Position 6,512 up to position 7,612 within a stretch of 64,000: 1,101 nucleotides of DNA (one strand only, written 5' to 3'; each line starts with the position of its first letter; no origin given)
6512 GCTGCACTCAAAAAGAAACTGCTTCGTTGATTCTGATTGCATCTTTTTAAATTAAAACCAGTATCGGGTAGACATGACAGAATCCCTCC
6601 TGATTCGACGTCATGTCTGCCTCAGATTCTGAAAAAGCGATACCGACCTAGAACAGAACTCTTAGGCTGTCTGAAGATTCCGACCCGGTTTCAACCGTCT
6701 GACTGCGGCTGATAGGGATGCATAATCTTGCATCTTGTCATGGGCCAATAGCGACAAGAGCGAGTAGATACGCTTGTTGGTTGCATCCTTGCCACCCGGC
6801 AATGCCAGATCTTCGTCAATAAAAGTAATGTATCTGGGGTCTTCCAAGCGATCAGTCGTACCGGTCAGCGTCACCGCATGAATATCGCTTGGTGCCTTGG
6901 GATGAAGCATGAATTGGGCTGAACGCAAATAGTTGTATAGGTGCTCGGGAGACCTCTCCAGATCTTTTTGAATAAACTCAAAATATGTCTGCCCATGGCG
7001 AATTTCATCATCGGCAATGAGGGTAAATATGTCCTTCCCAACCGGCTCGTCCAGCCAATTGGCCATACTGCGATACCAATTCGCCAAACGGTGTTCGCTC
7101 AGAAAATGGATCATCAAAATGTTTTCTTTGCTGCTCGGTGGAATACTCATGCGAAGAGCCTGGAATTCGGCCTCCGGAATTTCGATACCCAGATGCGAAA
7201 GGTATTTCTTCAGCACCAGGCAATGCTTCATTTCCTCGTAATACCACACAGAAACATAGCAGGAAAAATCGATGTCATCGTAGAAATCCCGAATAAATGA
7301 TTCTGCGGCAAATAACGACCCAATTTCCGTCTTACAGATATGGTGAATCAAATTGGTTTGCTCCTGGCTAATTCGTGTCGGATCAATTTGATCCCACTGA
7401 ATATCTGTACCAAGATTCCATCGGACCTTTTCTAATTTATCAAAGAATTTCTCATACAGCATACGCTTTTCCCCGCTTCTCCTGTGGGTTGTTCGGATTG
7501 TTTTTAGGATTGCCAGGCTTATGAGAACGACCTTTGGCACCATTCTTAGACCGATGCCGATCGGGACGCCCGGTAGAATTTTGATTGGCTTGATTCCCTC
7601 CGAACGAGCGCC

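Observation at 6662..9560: Co-oriented cluster of RGG/Gly-rich RNA-binding proteins plus a desaturase: candidate cold-adaptation / RNA-chaperone module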

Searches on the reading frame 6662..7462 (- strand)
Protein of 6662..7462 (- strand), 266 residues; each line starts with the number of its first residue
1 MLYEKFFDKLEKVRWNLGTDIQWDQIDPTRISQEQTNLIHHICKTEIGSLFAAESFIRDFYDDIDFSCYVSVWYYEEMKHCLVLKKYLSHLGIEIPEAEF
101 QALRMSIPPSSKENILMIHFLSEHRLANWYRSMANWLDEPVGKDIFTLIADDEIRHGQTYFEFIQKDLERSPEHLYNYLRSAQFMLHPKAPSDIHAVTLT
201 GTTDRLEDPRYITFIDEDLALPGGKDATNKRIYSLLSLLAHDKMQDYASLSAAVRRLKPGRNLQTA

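Call 4: search_protein_families(library=pfam, proteins=[window:6662-7462:-], max_evalue=0.01)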
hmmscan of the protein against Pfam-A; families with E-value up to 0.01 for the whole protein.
window:6662-7462:- (266 aa): 1 family
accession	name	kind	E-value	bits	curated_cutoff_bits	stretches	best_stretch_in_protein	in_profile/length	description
PF03405.20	FA_desaturase_2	-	3.8e-05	23.1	22.7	1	134-176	176-218/325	Fatty acid desaturase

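Call 5: search_protein_families(library=ncbifam, proteins=[window:6662-7462:-], max_evalue=0.01)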
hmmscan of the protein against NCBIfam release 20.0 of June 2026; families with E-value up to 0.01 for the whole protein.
window:6662-7462:- (266 aa): 0 families

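Call 6: search_solved_structures(query=window:6662-7462:-, max_evalue=10, show_alignments=2)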
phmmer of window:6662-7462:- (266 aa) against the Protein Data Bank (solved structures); distinct sequences matched with E-value up to 10: 9.
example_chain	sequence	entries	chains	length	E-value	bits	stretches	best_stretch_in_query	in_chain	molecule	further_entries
9u78_A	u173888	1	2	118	0.00046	23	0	131-157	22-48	Single Chain Protein of De Novo Designed Helix Bundles-4EH2 with KDPV Loop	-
2d9j_A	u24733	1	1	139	0.045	16.5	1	122-217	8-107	Regulator of G-protein signalling 7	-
2a72_A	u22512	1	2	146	0.045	16.5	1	122-217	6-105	Regulator of G-protein signalling 7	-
5n5f_A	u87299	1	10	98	0.14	14.8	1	116-182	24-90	encapsulated ferritin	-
7oe2_1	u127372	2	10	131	0.21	14.2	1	117-184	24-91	Haliangium ochraceum Encapsulated ferritin localisation sequence | Haliangium ochraceum encapsulated ferritin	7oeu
6n9g_A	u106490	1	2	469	0.33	13.6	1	122-217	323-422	Regulator of G-protein signaling 7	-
7shf_C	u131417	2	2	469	0.34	13.6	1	122-217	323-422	Isoform 2 of Regulator of G-protein signaling 7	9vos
7ewp_C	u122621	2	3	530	0.45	13.2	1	122-216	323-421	Regulator of G-protein signaling 7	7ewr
1za0_A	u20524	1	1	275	0.67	12.6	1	68-167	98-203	POSSIBLE ACYL-[ACYL-CARRIER PROTEIN] DESATURASE DESA2 (ACYL-[ACP] DESATURASE) (STEAROYL-AC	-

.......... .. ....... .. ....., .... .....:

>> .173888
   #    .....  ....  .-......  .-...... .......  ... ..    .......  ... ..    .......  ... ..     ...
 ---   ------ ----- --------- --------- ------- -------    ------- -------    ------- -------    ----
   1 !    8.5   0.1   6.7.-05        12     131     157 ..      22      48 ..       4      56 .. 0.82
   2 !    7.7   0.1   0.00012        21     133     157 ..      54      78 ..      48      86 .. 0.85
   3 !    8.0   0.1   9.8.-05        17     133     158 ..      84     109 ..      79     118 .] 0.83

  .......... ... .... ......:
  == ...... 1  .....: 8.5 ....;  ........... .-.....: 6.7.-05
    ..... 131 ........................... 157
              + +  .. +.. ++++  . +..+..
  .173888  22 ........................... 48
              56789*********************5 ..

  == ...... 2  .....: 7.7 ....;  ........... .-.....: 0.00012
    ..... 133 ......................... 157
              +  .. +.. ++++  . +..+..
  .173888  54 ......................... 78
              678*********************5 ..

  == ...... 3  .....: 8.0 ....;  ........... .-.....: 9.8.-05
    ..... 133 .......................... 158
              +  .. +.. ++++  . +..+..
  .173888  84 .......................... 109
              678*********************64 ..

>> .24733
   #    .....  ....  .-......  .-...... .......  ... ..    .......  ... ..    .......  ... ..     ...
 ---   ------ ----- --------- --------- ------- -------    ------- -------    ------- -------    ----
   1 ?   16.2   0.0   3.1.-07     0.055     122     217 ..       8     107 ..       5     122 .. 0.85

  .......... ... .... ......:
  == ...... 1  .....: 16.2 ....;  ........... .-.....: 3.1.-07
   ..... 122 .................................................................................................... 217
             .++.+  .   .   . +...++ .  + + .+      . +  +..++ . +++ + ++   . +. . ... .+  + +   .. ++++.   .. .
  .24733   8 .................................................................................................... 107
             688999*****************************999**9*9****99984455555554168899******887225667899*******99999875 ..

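Call 8: find_encoding_contigs(protein=window:6662-7462:-, flank=6000, max_places=6)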
Protein window:6662-7462:- (266 aa): no gene with exactly this product is on record in the collection.

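Call 9: find_homologous_proteins(query=window:6662-7462:-, max_evalue=0.001)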
Query window:6662-7462:- (266 aa): 39 proteins with E <= 0.001 among 666 candidates.
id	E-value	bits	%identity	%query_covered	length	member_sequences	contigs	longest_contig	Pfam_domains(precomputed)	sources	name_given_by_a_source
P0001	1.9e-179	613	100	100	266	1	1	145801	-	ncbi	-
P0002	7.6e-123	427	72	94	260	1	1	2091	-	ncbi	-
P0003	1.8e-116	406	68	97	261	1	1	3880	-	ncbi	-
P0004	5.1e-114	398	67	97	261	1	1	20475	-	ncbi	-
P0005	1.7e-110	387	66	97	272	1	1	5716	PF03405.21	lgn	-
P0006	6.0e-109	382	67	97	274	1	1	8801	-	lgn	-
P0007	1.8e-108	380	64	100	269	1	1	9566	-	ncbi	-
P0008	4.4e-108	379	65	97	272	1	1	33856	-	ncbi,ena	-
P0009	5.4e-108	379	63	98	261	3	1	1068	-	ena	-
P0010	9.4e-107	374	66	97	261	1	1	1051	-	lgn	-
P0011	2.0e-106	373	66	97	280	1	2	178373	PF03405.21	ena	-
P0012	3.1e-106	373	60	97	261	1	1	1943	-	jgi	jgi:demethoxyubiquinone hydroxylase (CLK1/Coq7/Cat5 family)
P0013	3.5e-105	369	63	97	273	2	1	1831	PF03405.21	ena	-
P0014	9.0e-105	368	61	97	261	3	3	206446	-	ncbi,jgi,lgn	ncbi:MAG TPA: hypothetical protein V6C52_05135 [Coleofasciculaceae cyanobacterium]|jgi:hypothetical 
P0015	4.1e-104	366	65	97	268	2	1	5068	PF03405.21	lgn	-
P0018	1.1e-100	355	60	97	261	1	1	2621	PF03405.21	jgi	jgi:hypothetical protein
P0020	7.3e-56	208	40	100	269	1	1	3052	PF03405.21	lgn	-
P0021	1.4e-55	207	42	97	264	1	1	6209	PF03405.21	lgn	-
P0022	5.7e-53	198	41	97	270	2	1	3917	PF03405.21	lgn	-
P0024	5.0e-52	195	39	97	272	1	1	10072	PF03405.21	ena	-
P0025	7.1e-52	195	40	97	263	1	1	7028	PF02915.24,PF03405.21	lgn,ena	-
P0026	4.8e-51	192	37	100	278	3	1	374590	-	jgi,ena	-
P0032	5.0e-42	162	37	97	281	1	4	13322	PF03405.21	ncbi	-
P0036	1.0e-33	135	34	98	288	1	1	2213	PF03405.21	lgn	-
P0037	1.2e-33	135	33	100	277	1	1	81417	PF03405.21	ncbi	-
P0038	1.9e-33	134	37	78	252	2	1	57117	PF03405.21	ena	-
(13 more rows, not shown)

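Call 10: find_encoding_contigs(protein=P0001, flank=5000, max_places=3)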
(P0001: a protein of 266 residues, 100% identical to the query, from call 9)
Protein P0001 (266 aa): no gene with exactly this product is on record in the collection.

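Call 11: find_encoding_contigs(protein=P0014, flank=6000, max_places=3)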
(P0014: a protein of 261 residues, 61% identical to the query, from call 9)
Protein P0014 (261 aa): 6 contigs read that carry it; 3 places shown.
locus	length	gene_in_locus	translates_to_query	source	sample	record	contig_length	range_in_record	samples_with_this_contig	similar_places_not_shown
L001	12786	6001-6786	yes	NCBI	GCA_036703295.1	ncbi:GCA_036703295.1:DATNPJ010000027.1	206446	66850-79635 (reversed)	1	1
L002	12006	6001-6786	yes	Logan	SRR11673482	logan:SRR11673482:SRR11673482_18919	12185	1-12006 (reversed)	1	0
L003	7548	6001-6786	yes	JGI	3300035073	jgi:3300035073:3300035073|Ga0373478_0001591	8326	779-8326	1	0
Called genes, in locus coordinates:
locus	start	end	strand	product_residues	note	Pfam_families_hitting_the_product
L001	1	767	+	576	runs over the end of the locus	PF02366:PMT, PF13231:PMT_2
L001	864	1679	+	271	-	PF13641:Glyco_tranf_2_3, PF00535:Glycos_transf_2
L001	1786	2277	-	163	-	PF07813:LTXXQ (weak)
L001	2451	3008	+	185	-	-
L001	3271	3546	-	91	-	-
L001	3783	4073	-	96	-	-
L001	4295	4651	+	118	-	PF13451:zf_Tbcl, PF23477:zf_Tbcl_2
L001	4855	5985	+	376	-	PF00270:DEAD, PF04851:ResIII, PF00271:Helicase_C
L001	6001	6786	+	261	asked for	-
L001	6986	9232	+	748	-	PF14742:GDE_N_bis, PF22422:MGH1-like_GH, PF06202:GDE_C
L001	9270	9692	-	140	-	-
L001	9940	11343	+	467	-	PF00278:Orn_DAP_Arg_deC, PF02784:Orn_Arg_deC_N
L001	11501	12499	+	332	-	PF02457:DAC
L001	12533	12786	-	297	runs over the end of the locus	-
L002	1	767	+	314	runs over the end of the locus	?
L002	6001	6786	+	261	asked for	-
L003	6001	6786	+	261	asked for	-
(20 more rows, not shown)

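Call 12: find_encoding_contigs(protein=P0011, flank=6000, max_places=3)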
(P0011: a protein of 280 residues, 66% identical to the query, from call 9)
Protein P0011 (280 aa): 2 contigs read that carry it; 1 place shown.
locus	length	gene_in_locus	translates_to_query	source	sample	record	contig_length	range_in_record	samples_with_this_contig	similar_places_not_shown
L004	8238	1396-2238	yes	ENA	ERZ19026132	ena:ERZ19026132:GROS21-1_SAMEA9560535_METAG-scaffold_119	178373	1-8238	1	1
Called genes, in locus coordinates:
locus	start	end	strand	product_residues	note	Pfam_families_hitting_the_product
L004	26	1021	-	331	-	PF00487:FA_desaturase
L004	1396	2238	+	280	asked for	PF03405:FA_desaturase_2 (faint)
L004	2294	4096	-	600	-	PF00009:GTP_EFTU, PF00071:Ras (weak), PF03144:GTP_EFTU_D2, PF22042:EF-G_D2 (weak), PF14492:EFG_III, PF00679:EFG_C, PF06421:LepA_C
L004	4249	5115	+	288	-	PF00583:Acetyltransf_1, PF13673:Acetyltransf_10 (weak), PF13508:Acetyltransf_7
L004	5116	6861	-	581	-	PF00587:tRNA-synt_2b, PF04073:tRNA_edit, PF03129:HGTP_anticodon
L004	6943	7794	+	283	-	PF00149:Metallophos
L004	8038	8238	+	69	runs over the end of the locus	PF01084:Ribosomal_S18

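Call 13: find_encoding_contigs(protein=P0026, flank=6000, max_places=3)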
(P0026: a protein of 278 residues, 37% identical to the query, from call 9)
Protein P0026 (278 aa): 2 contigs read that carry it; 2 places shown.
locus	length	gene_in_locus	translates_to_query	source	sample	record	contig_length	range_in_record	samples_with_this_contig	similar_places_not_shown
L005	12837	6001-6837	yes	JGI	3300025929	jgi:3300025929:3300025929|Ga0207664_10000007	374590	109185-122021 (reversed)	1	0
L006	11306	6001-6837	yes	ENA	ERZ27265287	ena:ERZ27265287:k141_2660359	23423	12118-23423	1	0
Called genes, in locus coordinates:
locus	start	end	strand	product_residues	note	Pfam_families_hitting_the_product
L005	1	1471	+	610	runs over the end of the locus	PF13522:GATase_6, PF13537:GATase_7, PF01380:SIS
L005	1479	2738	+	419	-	PF01648:ACPS, PF01256:Carb_kinase, PF08543:Phos_pyr_kin (weak)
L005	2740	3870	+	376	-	PF01168:Ala_racemase_N, PF00842:Ala_racemase_C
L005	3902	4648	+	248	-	PF18306:LDcluster4, PF03641:Lysine_decarbox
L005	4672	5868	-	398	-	PF14361:RsbRD_N, PF25906:PucR-like_N, PF13556:HTH_30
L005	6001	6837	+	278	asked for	-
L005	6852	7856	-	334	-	PF06271:RDD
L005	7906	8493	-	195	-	PF00454:PI3_PI4_kinase (weak)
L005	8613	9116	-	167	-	PF11290:DUF3090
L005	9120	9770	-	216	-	PF00300:His_Phos_1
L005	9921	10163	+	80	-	-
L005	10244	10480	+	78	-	-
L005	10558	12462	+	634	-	PF00012:HSP70, PF06723:MreB_Mbl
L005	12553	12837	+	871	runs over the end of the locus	PF02861:Clp_N, PF23569:NBD_SMAX1, PF00004:AAA, PF17871:AAA_lid_9, PF07724:AAA_2, PF00004:AAA, PF07728:AAA_5, PF10431:ClpB_D2-small, +10 more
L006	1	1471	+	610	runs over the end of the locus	PF13522:GATase_6, PF13537:GATase_7, PF01380:SIS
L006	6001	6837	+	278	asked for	-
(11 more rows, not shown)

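Call 17: search_solved_structures(query=A1, max_evalue=10, show_alignments=3)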
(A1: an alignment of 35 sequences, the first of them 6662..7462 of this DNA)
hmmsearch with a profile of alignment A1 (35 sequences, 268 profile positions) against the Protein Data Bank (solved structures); distinct sequences matched with E-value up to 10: 15.
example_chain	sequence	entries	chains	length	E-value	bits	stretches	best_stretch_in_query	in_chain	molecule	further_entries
9u78_A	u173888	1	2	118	2.1e-09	40.5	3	132-157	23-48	Single Chain Protein of De Novo Designed Helix Bundles-4EH2 with KDPV Loop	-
1za0_A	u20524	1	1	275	2.8e-05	26.9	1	72-173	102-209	POSSIBLE ACYL-[ACYL-CARRIER PROTEIN] DESATURASE DESA2 (ACYL-[ACP] DESATURASE) (STEAROYL-AC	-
2uw1_A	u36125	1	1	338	0.013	18.2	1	72-175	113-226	PLASTID DELTA4 MULTIFUNCTIONAL ACYL-ACYL CARRIER PROTEIN DESATURASE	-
2uw1_B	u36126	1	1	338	0.015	18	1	72-175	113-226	PLASTID DELTA4 MULTIFUNCTIONAL ACYL-ACYL CARRIER PROTEIN DESATURASE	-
7pp7_A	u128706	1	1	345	0.037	16.7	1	72-186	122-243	Acyl-[acyl-carrier-protein] 6-desaturase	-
7oe2_1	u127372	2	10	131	0.037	16.7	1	117-190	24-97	Haliangium ochraceum Encapsulated ferritin localisation sequence | Haliangium ochraceum encapsulated ferritin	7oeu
5n5f_A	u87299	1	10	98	0.045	16.4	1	117-181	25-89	encapsulated ferritin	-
7t63_A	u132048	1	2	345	0.11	15.1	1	73-179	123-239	DESATURASE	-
4v0j_A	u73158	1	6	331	0.13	15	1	72-174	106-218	ACYL-[ACYL-CARRIER-PROTEIN] DESATURASE, CHLOROPLASTIC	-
1afr_A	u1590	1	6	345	0.15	14.8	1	72-174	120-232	DELTA9 STEAROYL-ACYL CARRIER PROTEIN DESATURASE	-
1oq4_A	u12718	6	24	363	0.16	14.6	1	72-174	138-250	Acyl-[acyl-carrier protein] desaturase | ACYL-[ACYL-CARRIER-PROTEIN] DESATURASE, CHLOROPLASTIC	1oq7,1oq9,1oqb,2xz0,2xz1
2j2f_A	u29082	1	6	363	0.25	14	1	73-174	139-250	ACYL-[ACYL-CARRIER-PROTEIN] DESATURASE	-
1nnq_A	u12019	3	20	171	1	12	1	109-218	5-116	Rubrerythrin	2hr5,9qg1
3ajf_A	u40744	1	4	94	1.4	11.5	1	170-195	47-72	Non-structural protein 3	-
8fuh_A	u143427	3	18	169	1.5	11.4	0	98-165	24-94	Rubrerythrin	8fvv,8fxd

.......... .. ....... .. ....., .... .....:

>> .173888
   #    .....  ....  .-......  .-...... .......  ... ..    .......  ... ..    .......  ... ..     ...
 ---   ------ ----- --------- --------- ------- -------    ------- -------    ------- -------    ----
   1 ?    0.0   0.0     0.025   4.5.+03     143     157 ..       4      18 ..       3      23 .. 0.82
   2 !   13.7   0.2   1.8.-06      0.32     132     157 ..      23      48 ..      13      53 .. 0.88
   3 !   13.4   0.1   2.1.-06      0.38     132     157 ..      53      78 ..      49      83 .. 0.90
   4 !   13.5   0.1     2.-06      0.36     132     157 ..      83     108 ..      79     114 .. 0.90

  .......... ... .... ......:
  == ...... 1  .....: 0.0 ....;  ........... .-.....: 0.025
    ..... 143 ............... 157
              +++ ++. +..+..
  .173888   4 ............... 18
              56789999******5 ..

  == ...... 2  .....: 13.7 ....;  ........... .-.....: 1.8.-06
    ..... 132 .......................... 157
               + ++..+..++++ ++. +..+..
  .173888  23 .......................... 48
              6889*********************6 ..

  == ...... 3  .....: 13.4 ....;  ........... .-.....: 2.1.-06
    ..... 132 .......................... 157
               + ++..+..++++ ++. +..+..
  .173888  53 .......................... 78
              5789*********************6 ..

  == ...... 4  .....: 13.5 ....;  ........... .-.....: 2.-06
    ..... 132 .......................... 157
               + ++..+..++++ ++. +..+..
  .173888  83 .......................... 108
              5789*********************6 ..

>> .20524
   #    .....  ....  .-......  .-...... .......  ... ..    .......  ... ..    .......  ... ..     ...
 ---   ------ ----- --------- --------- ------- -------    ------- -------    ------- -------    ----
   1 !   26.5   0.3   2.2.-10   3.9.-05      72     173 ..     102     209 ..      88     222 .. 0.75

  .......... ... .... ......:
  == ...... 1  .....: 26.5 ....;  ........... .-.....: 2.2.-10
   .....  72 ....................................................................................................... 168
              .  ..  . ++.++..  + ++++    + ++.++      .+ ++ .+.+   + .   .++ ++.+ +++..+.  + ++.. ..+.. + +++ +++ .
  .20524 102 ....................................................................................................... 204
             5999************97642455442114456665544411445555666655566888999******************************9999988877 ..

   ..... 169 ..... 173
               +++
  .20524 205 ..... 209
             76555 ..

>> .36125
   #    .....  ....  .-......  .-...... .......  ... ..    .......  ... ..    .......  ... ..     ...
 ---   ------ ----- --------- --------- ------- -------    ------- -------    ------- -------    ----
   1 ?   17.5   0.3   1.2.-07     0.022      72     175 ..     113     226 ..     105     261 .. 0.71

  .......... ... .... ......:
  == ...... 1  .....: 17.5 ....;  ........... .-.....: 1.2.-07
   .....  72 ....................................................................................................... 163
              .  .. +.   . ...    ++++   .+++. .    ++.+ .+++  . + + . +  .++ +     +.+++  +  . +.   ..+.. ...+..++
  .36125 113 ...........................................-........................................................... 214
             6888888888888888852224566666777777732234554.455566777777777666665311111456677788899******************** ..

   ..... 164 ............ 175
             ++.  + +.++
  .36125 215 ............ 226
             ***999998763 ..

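Call 19: find_encoding_contigs(protein=P0008, flank=6000, max_places=2)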
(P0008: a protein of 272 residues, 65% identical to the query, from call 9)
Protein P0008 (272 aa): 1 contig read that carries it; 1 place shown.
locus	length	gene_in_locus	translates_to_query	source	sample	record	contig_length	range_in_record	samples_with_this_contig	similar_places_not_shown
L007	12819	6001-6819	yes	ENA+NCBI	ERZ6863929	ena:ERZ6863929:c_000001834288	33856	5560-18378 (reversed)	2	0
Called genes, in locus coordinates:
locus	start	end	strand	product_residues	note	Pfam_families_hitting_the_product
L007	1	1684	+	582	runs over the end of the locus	PF13426:PAS_9 (faint), PF01590:GAF, PF13185:GAF_2 (weak), PF13492:GAF_3, PF00512:HisKA, PF02518:HATPase_c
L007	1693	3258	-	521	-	PF07690:MFS_1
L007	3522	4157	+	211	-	-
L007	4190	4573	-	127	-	-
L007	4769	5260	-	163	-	PF02915:Rubrerythrin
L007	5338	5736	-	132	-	PF01475:FUR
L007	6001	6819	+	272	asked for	-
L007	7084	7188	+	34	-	PF00353:HemolysinCabind (weak)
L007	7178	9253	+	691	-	PF00353:HemolysinCabind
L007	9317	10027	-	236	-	PF00413:Peptidase_M10 (weak)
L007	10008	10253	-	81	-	-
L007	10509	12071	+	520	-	PF00221:Lyase_aromatic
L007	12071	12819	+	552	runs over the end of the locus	PF17391:Urocanase_N, PF01175:Urocanase, PF17392:Urocanase_C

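Call 20: find_encoding_contigs(protein=P0004, flank=6000, max_places=2)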
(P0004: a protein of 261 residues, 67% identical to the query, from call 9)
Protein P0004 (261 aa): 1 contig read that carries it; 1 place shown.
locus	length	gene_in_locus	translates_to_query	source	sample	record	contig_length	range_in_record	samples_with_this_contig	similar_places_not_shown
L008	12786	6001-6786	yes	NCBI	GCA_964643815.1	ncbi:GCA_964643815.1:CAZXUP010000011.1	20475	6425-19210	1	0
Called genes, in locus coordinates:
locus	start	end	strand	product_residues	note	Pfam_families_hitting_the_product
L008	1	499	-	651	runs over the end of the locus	-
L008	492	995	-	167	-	-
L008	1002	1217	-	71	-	-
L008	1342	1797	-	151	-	-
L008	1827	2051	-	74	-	-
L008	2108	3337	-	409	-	PF00589:Phage_integrase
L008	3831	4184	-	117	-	-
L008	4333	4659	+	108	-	PF13451:zf_Tbcl, PF23477:zf_Tbcl_2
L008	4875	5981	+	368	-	PF00270:DEAD, PF04851:ResIII (weak), PF00271:Helicase_C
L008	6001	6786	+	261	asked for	-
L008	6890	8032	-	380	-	PF00999:Na_H_Exchanger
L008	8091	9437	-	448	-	PF04820:Trp_halogenase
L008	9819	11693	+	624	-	-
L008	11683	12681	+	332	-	PF02775:TPP_enzyme_C, PF12367:PFO_beta_C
